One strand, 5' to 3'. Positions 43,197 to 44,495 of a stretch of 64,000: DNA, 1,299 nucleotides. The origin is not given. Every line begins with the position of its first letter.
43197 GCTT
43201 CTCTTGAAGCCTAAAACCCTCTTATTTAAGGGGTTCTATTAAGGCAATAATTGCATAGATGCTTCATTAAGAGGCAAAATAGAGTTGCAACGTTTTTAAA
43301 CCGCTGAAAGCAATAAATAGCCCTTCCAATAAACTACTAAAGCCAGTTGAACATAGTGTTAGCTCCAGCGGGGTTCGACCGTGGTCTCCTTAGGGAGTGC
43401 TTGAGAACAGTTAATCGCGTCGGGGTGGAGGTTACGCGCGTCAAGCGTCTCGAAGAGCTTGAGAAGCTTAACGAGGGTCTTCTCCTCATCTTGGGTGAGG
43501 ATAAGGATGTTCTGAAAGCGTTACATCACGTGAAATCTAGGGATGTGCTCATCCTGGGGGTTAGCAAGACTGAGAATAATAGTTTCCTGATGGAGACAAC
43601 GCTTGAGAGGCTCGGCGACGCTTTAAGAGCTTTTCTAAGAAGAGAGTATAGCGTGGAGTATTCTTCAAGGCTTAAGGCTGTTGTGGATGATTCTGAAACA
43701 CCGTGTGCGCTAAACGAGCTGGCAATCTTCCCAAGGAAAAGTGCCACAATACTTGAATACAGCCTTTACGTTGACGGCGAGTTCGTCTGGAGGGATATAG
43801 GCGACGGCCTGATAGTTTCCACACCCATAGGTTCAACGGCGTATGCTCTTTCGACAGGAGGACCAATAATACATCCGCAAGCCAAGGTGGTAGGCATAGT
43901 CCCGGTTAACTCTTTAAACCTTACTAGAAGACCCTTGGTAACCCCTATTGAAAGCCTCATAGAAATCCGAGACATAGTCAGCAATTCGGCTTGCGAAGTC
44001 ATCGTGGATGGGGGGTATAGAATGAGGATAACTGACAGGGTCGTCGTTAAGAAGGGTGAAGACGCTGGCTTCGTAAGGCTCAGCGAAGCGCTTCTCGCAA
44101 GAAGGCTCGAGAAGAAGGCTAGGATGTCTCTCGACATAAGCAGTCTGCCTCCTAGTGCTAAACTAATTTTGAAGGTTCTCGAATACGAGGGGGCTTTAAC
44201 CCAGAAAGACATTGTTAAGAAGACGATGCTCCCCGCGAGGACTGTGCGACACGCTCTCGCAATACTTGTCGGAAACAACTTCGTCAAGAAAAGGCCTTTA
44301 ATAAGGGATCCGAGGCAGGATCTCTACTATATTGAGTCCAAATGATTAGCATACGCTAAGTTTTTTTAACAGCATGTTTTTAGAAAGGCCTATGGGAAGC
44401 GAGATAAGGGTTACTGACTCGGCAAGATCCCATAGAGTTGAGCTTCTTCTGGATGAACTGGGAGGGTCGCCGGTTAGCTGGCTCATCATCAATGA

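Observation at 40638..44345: nadA-nadC-nadX operon divergently paired with an NAD-kinase-like wHTH fusion, a candidate NAD(P)-sensing transcriptional regulator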

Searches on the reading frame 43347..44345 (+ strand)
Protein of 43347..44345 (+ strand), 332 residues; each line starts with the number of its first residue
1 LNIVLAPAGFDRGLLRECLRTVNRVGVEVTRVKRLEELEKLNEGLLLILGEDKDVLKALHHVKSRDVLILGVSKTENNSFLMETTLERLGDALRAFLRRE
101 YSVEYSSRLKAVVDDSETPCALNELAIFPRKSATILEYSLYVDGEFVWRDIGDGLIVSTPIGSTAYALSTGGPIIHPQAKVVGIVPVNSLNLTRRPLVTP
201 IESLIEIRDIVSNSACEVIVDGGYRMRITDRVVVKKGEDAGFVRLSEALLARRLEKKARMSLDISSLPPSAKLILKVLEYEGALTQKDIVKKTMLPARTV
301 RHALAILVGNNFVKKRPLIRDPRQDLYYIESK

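Call 3: search_protein_families(library=pfam, proteins=[window:43347-44345:+], max_evalue=0.01)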
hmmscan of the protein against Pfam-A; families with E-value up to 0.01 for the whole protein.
window:43347-44345:+ (332 aa): 6 families
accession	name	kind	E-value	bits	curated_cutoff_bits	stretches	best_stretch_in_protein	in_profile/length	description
PF20143.4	NAD_kinase_C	-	4.3e-27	94.8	23.7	1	122-235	1-115/126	ATP-NAD kinase C-terminal domain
PF08221.17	HTH_9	-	2.5e-05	24.7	23.4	1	274-314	18-58/62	RNA polymerase III subunit RPC82 helix-turn-helix domain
PF22536.2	POLR3C_WHD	-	0.001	19.5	30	1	274-315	16-57/77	POLR3C, C-terminal winged-helix domain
PF12802.13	MarR_2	-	0.0016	19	27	1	267-321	3-58/61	MarR family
PF01047.28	MarR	-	0.0023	18.2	24.6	1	273-323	7-57/59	MarR family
PF02002.24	TFIIE_alpha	-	0.0069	16.7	22.9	0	270-316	14-60/105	TFIIE alpha subunit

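Call 4: search_protein_families(library=ncbifam, proteins=[window:43347-44345:+], max_evalue=0.01)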
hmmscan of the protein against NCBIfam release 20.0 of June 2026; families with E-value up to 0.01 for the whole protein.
window:43347-44345:+ (332 aa): 19 families
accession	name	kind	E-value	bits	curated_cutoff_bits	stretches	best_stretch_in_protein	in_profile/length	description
NF002984.0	PRK03708.1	equivalog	1.3e-40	139.6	326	1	37-252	52-268/277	NAD(+) kinase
NF002306.0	PRK01231.1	equivalog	3e-35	121.8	316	1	36-236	61-266/299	NAD(+) kinase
NF010678.0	PRK14076.1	equivalog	6.2e-35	121.1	493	1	35-247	344-558/570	bifunctional NADP phosphatase/NAD kinase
NF002521.0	PRK01911.1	equivalog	2.3e-34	119.2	309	1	19-225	42-249/292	NAD kinase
NF002892.0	PRK03372.1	equivalog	1.1e-33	116.8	299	1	36-261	63-295/312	NAD kinase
NF002255.0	PRK01185.1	subfamily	1.2e-32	113.1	304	1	37-255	47-263/271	NAD(+) kinase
NF002893.0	PRK03378.1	equivalog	2.3e-30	105.9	386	1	27-236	49-262/292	NAD(+) kinase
NF002579.0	PRK02231.1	equivalog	1.1e-29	103.8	459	1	26-239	55-274/301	NAD(+) kinase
NF002561.0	PRK02155.1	equivalog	2e-29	102.8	371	1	23-238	46-264/297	NAD kinase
NF010679.0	PRK14077.1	equivalog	2.2e-27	96.2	343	1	35-235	58-257/287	NAD(+) kinase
NF003391.0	PRK04539.1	equivalog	4.6e-27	94.9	470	1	13-236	43-266/296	inorganic polyphosphate/ATP-NAD kinase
NF002731.0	PRK02645.1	equivalog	1.1e-26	94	312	1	25-238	40-268/305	NAD(+) kinase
NF002732.0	PRK02649.1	equivalog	3.6e-26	92.4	348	1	46-265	72-296/305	NAD(+) kinase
NF010677.0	PRK14075.1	equivalog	7.5e-24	84.7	260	1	31-238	31-229/257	NAD(+) kinase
NF003406.0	PRK04761.1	equivalog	2.4e-17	62.9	211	1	33-191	27-184/257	NAD kinase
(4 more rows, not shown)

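Call 5: find_homologous_proteins(query=window:43347-44345:+, max_evalue=0.001)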
Query window:43347-44345:+ (332 aa): 638 proteins with E <= 0.001 among 8000 candidates; the best 120 are listed.
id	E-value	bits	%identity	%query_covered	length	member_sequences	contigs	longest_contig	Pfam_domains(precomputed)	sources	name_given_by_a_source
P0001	8.3e-201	684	95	100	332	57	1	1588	PF20143.5,PF08221.18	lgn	-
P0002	8.1e-187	638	89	100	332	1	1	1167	PF20143.5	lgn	-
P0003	8.4e-183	625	88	99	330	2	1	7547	PF20143.5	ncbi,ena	-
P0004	1.3e-178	611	84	100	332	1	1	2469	PF20143.5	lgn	-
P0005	2.8e-170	584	83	100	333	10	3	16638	PF20143.5,PF08221.18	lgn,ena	-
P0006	3.4e-164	564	78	100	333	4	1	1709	PF20143.5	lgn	-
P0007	2.9e-161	554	75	100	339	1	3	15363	PF20143.5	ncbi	ncbi:MAG: ATP-NAD kinase [Thermoproteota archaeon]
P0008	1.5e-160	552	78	98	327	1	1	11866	PF20143.5,PF08221.18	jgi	-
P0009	1.0e-158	546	73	100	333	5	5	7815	PF20143.5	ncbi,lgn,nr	ncbi:MAG: NAD(+)/NADH kinase [Candidatus Brockarchaeota archaeon]|nr:NAD(+)/NADH kinase [Candidatus 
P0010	3.4e-155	534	74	100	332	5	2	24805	PF20143.5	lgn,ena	-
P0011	5.8e-155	533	72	99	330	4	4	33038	PF20143.5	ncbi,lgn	ncbi:MAG: hypothetical protein QXN75_04555 [Thermoproteota archaeon]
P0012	5.6e-154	530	74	100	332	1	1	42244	PF20143.5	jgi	jgi:NAD+ kinase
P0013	1.1e-153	529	74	100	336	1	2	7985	PF20143.5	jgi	jgi:NAD+ kinase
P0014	9.8e-150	516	72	99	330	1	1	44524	PF20143.5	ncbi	ncbi:MAG: ATP-NAD kinase [Thermoproteota archaeon]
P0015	1.1e-149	516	77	93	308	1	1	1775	PF20143.5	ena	-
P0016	1.3e-147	509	79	87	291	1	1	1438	PF20143.5,PF12802.14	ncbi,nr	ncbi:MAG: MarR family transcriptional regulator, partial [Nitrososphaerota archaeon]|nr:MarR family 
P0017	4.2e-87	310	48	95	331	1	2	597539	PF20143.5,PF01513.27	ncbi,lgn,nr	ncbi:MAG: NAD(+)/NADH kinase [Nitrososphaerota archaeon]|nr:NAD(+)/NADH kinase [Aigarchaeota archaeo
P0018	2.5e-85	305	47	95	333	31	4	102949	PF20143.5,PF01513.27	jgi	jgi:NAD+ kinase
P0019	4.5e-85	304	48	95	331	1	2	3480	PF20143.5,PF01513.27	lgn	-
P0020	1.9e-84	302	47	97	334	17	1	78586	PF20143.5,PF01513.27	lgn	-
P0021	3.9e-84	301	47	99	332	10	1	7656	PF20143.5,PF01513.27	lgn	-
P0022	4.9e-84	300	47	95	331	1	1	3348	PF20143.5,PF01513.27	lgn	-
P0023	6.2e-84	300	47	95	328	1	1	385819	PF20143.5,PF01513.27,PF12802.14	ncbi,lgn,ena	-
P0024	3.0e-83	298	45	95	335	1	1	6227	PF20143.5,PF01513.27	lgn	-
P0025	7.2e-83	297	47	95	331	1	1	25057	PF20143.5,PF01513.27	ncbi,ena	-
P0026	7.3e-82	293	51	86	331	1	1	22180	PF20143.5,PF01513.27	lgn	-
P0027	1.3e-81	292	49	88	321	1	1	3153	PF20143.5,PF01513.27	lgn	-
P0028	5.3e-81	290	48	89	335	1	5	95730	PF20143.5,PF12802.14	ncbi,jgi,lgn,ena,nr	ncbi:MAG: sugar kinase [Thermoprotei archaeon]|nr:MAG: sugar kinase [Thermoprotei archaeon] RLF19011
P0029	8.6e-81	290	50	86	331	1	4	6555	PF20143.5,PF01513.27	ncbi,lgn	ncbi:MAG: NAD(+)/NADH kinase [Nitrososphaerales archaeon]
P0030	1.6e-80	289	44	99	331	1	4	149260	PF20143.5,PF01513.27,PF12802.14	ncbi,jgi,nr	ncbi:MAG: NAD(+)/NADH kinase [archaeon]|nr:NAD(+)/NADH kinase [archaeon] MCP8314063.1 NAD(+)/NADH ki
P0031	1.8e-80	289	49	86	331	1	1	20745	PF20143.5,PF01513.27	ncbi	-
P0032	4.1e-80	288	45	95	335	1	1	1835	PF20143.5,PF01513.27,PF12802.14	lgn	-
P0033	1.4e-79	286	48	86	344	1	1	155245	PF20143.5,PF01513.27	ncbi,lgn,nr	ncbi:NAD kinase [Candidatus Calditenuaceae archaeon HR02]|nr:NAD kinase [Candidatus Calditenuaceae a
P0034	1.5e-79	286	44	99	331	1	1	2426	PF20143.5,PF01513.27,PF12802.14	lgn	-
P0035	2.3e-79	285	42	99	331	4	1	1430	PF20143.5,PF01513.27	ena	-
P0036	5.5e-79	284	44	99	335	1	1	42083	PF20143.5,PF01513.27,PF12802.14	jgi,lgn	jgi:NAD+ kinase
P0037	1.5e-78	282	43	99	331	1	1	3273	PF20143.5,PF01513.27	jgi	-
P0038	2.3e-77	279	44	99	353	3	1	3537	PF20143.5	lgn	-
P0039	2.3e-77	279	43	99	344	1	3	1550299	PF20143.5,PF01513.27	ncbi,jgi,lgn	jgi:NAD+ kinase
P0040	3.5e-77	278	45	93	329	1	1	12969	PF01047.29,PF13412.13,PF20143.5,PF01513.27,PF12802.14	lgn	-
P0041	3.5e-77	278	43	99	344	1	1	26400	PF20143.5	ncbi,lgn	ncbi:MAG: sugar kinase [Nitrososphaerota archaeon]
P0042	7.3e-77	277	47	86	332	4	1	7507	PF20143.5,PF01513.27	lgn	-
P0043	3.9e-76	274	49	86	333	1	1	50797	PF20143.5,PF01513.27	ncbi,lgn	ncbi:MAG: NAD(+)/NADH kinase [Candidatus Njordarchaeia archaeon]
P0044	2.8e-74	268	44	95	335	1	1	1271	PF20143.5,PF01513.27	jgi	-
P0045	2.2e-72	262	44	93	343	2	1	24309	PF13412.13,PF20143.5,PF01513.27,PF12802.14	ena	-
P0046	4.2e-72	261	45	86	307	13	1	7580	PF20143.5,PF01513.27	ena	-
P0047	7.5e-71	257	43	88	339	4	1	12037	PF20143.5,PF01513.27,PF12802.14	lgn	-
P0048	2.0e-70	256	42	91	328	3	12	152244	PF20143.5,PF01513.27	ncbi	ncbi:MAG: sugar kinase [Candidatus Nitrosocaldaceae archaeon]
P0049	4.7e-70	254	45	85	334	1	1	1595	PF20143.5,PF01513.27,PF12802.14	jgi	-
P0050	1.2e-69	253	42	99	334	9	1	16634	PF20143.5,PF01513.27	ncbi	ncbi:MAG: NAD(+)/NADH kinase [Candidatus Njordarchaeum guaymaensis]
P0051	3.0e-69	252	46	85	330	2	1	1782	PF20143.5,PF01513.27,PF12802.14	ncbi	-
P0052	3.7e-68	248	45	85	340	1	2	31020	PF20143.5,PF01513.27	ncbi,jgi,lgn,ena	ncbi:MAG: hypothetical protein ACTSVA_01220 [Candidatus Njordarchaeales archaeon]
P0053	4.2e-68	248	48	78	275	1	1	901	PF20143.5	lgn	-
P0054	1.3e-67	247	47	85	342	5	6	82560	PF20143.5,PF01513.27,PF12802.14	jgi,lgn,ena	-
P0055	1.9e-67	246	43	89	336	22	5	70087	PF01047.29,PF20143.5,PF01513.27,PF12802.14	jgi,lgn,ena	jgi:Predicted sugar kinase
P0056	3.0e-67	245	45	88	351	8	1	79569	PF01047.29,PF13412.13,PF20143.5,PF01513.27,PF12802.14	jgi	-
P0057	3.9e-67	245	39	98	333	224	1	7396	PF20143.5,PF01513.27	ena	-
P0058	5.6e-67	244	45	86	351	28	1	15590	PF01047.29,PF13412.13,PF20143.5,PF01513.27,PF12802.14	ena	-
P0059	1.4e-65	240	43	85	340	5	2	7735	PF20143.5,PF01513.27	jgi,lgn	jgi:NAD+ kinase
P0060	1.6e-65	240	47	85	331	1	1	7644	PF20143.5,PF01513.27,PF12802.14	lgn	-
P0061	1.9e-65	239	44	88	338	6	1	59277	PF20143.5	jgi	-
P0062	4.2e-65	238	43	88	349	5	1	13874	PF20143.5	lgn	-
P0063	4.7e-65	238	41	99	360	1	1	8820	PF20143.5,PF12802.14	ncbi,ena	-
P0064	4.9e-65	238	44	84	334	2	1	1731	PF20143.5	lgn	-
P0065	9.3e-65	237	41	95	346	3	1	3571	PF20143.5,PF12802.14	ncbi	ncbi:MAG: sugar kinase [Candidatus Thorarchaeota archaeon]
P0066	2.5e-64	236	39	99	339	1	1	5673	PF20143.5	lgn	-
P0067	3.0e-64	235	42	93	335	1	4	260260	PF13412.13,PF20143.5,PF12802.14,PF08221.18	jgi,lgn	jgi:NAD+ kinase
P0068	4.6e-64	235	43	86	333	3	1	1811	PF01047.29,PF20143.5,PF01513.27,PF12802.14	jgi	-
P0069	9.2e-64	234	43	87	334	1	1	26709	PF20143.5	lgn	-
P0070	1.0e-63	234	43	86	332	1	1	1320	PF20143.5,PF01513.27,PF12802.14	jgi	-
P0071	1.1e-63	234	44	86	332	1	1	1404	PF20143.5,PF01513.27,PF12802.14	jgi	jgi:NAD+ kinase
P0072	1.2e-63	233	43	86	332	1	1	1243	PF20143.5,PF01513.27,PF12802.14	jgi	-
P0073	1.2e-63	233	45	87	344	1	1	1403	PF20143.5,PF09339.17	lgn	-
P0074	1.4e-63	233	44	86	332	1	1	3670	PF20143.5,PF01513.27,PF12802.14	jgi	-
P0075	1.4e-63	233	44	86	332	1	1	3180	PF20143.5,PF01513.27,PF12802.14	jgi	jgi:NAD+ kinase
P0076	1.5e-63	233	43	86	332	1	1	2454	PF20143.5,PF01513.27,PF12802.14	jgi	-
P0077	1.8e-63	233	39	96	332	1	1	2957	PF20143.5,PF01513.27,PF12802.14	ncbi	-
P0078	1.9e-63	233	43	86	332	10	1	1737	PF20143.5,PF01513.27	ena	-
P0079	2.1e-63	233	43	86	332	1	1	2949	PF20143.5,PF01513.27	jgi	-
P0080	2.8e-63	232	43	86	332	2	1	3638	PF20143.5,PF01513.27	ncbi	-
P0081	2.8e-63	232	43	86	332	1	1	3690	PF20143.5,PF01513.27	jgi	-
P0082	3.2e-63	232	43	86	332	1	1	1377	PF20143.5,PF01513.27,PF12802.14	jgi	-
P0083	4.2e-63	232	43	88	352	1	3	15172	PF20143.5,PF13463.13,PF01513.27,PF12802.14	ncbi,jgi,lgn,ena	-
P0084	4.8e-63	231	44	85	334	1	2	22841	PF20143.5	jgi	jgi:NAD+ kinase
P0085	7.0e-63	231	42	86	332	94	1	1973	PF20143.5,PF01513.27,PF12802.14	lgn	-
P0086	7.6e-63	231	40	97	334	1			PF20143.5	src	-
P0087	7.9e-63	231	43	86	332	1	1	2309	PF20143.5,PF01513.27,PF12802.14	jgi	-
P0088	9.2e-63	231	42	86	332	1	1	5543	PF20143.5,PF01513.27,PF12802.14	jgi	-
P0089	9.5e-63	231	43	86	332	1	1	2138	PF13412.13,PF20143.5,PF01513.27,PF12802.14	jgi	-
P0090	1.2e-62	230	42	86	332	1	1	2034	PF20143.5,PF01513.27,PF12802.14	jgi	jgi:NAD+ kinase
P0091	1.4e-62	230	43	86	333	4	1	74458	PF20143.5,PF01978.26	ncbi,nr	ncbi:NAD kinase [Metallosphaera sp. J1]|nr:NAD kinase [Metallosphaera javensis (ex Hofmann et al. 20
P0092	1.7e-62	230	42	86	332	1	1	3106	PF20143.5,PF01978.26,PF01513.27,PF12802.14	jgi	-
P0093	1.8e-62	230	43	86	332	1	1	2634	PF20143.5,PF01513.27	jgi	-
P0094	2.2e-62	229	43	86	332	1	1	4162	PF20143.5,PF01513.27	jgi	-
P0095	2.4e-62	229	42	85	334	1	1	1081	PF20143.5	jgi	jgi:NAD+ kinase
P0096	3.1e-62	229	43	89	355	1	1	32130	PF20143.5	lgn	-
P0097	3.4e-62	229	42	86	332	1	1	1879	PF13412.13,PF20143.5,PF01513.27,PF12802.14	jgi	-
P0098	3.5e-62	229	42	86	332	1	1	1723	PF20143.5,PF01513.27,PF12802.14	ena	-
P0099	3.8e-62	229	43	89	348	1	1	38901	PF20143.5,PF01513.27,PF12802.14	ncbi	-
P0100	4.1e-62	228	42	86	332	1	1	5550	PF01047.29,PF20143.5,PF01513.27,PF12802.14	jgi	-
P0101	5.3e-62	228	41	86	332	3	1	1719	PF20143.5,PF01513.27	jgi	jgi:NAD+ kinase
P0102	6.1e-62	228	42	86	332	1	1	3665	PF20143.5,PF01513.27,PF12802.14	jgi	-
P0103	6.4e-62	228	42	86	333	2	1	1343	PF13412.13,PF20143.5,PF12802.14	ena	-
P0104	6.5e-62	228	42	86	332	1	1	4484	PF01047.29,PF20143.5,PF01513.27,PF12802.14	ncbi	-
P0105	6.7e-62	228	42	86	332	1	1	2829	PF20143.5,PF01513.27,PF12802.14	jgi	-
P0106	9.5e-62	227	42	86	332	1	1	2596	PF20143.5,PF01513.27,PF12802.14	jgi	-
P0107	1.1e-61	227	42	91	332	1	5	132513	PF20143.5,PF01513.27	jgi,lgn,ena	-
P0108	1.1e-61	227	42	86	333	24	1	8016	PF20143.5,PF01513.27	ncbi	ncbi:MAG: NAD(+)/NADH kinase [Nitrosarchaeum sp.]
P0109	1.2e-61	227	42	86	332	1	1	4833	PF01047.29,PF20143.5,PF01513.27,PF12802.14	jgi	-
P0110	1.2e-61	227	42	86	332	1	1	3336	PF01047.29,PF20143.5,PF01513.27,PF12802.14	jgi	-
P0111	1.3e-61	227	42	86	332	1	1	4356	PF20143.5,PF01513.27,PF12802.14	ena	-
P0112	1.4e-61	227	42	86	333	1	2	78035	PF13412.13,PF20143.5,PF01513.27,PF12802.14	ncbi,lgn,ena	-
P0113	1.5e-61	227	42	86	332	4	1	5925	PF20143.5,PF01513.27,PF12802.14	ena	-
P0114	1.6e-61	227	42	86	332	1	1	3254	PF20143.5,PF01513.27,PF12802.14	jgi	jgi:NAD+ kinase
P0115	1.6e-61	226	42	86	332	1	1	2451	PF20143.5,PF01513.27,PF12802.14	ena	-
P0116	1.7e-61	226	42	86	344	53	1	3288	PF20143.5,PF01513.27,PF12802.14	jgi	-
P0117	1.9e-61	226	42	86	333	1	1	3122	PF20143.5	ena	-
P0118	3.5e-61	225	42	86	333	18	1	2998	PF13412.13,PF20143.5,PF12802.14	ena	-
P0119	3.9e-61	225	42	87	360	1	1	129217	PF20143.5,PF00392.28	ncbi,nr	ncbi:MAG: NAD(+)/NADH kinase [Candidatus Thorarchaeota archaeon]|nr:NAD(+)/NADH kinase [Candidatus T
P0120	4.8e-61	225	41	86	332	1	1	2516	PF20143.5,PF01513.27,PF12802.14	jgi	-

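Call 10: find_related_loci(query=A1, collection=genome_contigs, flank=10000)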
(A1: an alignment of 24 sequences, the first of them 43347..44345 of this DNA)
Query A1 (332 aa) in genome_contigs; peptide patterns used: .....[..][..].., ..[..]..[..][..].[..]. (x = any residue, [..] = any of these).
600 stretches matched a pattern (row limit reached: there are more); 600 encode a relative of the query (tblastn E <= 1e-3); the best 80 are kept; 80 distinct loci.
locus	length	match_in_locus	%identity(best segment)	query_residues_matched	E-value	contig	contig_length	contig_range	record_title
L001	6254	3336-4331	45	1-330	1e-89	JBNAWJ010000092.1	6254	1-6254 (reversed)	MAG: Nitrososphaerales archaeon isolate Kamch4342-D-MF-061 bin18.fa-92, whole genome shotgun sequence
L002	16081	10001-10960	42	11-330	1e-75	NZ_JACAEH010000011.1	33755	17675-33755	MAG: Nitrososphaera sp. isolate L.E.AR.1 k119_313532, whole genome shotgun sequence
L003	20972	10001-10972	42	9-327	8e-72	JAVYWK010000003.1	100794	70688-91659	MAG: Thermofilaceae archaeon isolate DRTY-2_202007_bins_31 DRTY-2_202007_bins_31_scaffold_3, whole genome shotgun sequen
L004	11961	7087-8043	40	11-327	6e-71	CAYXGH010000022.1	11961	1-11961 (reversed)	MAG TPA_asm: uncultured Nitrososphaera sp. isolate SRP217488_co1_189 genome assembly, contig: NODE_4080_length_11961_cov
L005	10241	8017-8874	43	46-329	2e-70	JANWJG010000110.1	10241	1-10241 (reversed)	MAG: Nitrosotalea sp. isolate CRAIB_MAG61 c_000000117672, whole genome shotgun sequence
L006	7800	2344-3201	42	46-329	4e-69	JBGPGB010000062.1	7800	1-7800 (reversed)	MAG: Nitrosotalea sp. isolate OBJ_0618_7090110_52 k141_9910745_length_7800_cov_8.0000, whole genome shotgun sequence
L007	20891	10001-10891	42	39-329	2e-67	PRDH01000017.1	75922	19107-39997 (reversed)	MAG: Candidatus Thorarchaeota archaeon isolate OWC2 Thor_OWC2_017, whole genome shotgun sequence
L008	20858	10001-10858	40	46-329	8e-67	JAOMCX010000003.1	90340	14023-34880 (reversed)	Candidatus Nitrosopelagicus sp. isolate AH-558-D16 AH-558-D16_NODE_3, whole genome shotgun sequence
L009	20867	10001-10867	41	46-331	9e-67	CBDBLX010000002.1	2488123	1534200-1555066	MAG: Nitrosopumilus sp. isolate d80432ba-c2df-4ac8-b91e-8c13a379b252 genome assembly, contig: contig_2, whole genome sho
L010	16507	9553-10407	41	45-327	1e-65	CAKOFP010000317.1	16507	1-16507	MAG: uncultured Nitrososphaeraceae bacterium isolate S100_Bin_4 genome assembly, contig: S100_Bin_4_000000000317, whole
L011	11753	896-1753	42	46-329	1e-65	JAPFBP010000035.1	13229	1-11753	MAG: Nitrosopumilus sp. isolate LakeHoare18m_MBin21 LakeHoare18m_ctg177, whole genome shotgun sequence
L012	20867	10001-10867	46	45-332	5e-81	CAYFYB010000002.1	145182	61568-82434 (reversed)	MAG TPA_asm: uncultured Methanomassiliicoccales archaeon isolate ERP108616_co2_1 genome assembly, contig: NODE_52_length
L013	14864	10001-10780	32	23-269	2e-30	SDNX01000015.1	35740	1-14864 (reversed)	MAG: Promethearchaeota archaeon isolate AMARA_1 AMARA-sed17-2177, whole genome shotgun sequence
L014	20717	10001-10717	31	11-242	5e-29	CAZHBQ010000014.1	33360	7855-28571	MAG TPA_asm: uncultured Methanobacteriaceae archaeon isolate SRP222994_co1_512 genome assembly, contig: NODE_2399_length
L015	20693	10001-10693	33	28-256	4e-28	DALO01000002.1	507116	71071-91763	MAG TPA_asm: Methanobacterium sp. UBA353 UBA353_contig_1297, whole genome shotgun sequence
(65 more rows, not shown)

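Call 12: find_encoding_contigs(protein=P0012, flank=6000, max_places=2)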
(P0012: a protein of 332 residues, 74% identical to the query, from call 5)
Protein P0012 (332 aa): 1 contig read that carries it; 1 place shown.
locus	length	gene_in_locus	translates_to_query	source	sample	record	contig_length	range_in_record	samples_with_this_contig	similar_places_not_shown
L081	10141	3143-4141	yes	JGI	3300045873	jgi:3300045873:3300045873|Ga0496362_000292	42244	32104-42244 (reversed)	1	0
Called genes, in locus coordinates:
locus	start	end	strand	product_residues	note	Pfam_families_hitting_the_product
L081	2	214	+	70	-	?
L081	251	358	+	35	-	-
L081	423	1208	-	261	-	PF01408:GFO_IDH_MocA (faint), PF03447:NAD_binding_3, PF01958:Asp_DH_C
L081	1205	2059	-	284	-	PF02749:QRPTase_N, PF01729:QRPTase_C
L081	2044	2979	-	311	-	PF02445:NadA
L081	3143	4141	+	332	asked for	PF20143:NAD_kinase_C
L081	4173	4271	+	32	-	-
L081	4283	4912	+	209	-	PF13527:Acetyltransf_9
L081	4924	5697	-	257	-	PF02633:Creatininase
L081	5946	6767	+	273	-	PF02830:V4R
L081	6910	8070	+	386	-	PF01904:DUF72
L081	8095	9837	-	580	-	PF02837:Glyco_hydro_2_N, PF22666:Glyco_hydro_2_N2 (weak), PF00703:Glyco_hydro_2, PF02836:Glyco_hydro_2_C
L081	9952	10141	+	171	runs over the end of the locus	PF14512:TM1586_NiRdase (faint), PF00881:Nitroreductase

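Call 13: find_encoding_contigs(protein=P0014, flank=6000, max_places=2)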
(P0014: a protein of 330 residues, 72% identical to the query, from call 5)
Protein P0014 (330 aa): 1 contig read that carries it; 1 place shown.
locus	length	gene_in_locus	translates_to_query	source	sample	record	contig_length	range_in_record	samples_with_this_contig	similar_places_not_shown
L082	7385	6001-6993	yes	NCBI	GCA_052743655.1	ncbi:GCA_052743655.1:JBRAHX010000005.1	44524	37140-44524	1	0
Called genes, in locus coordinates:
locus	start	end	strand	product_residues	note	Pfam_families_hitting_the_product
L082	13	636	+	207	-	-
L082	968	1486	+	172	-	-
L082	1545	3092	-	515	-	PF00437:T2SSE (weak)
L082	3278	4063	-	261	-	PF01408:GFO_IDH_MocA (faint), PF03447:NAD_binding_3, PF01958:Asp_DH_C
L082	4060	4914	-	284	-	PF02749:QRPTase_N, PF01729:QRPTase_C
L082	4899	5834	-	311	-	PF02445:NadA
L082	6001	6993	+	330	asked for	PF20143:NAD_kinase_C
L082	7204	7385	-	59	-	?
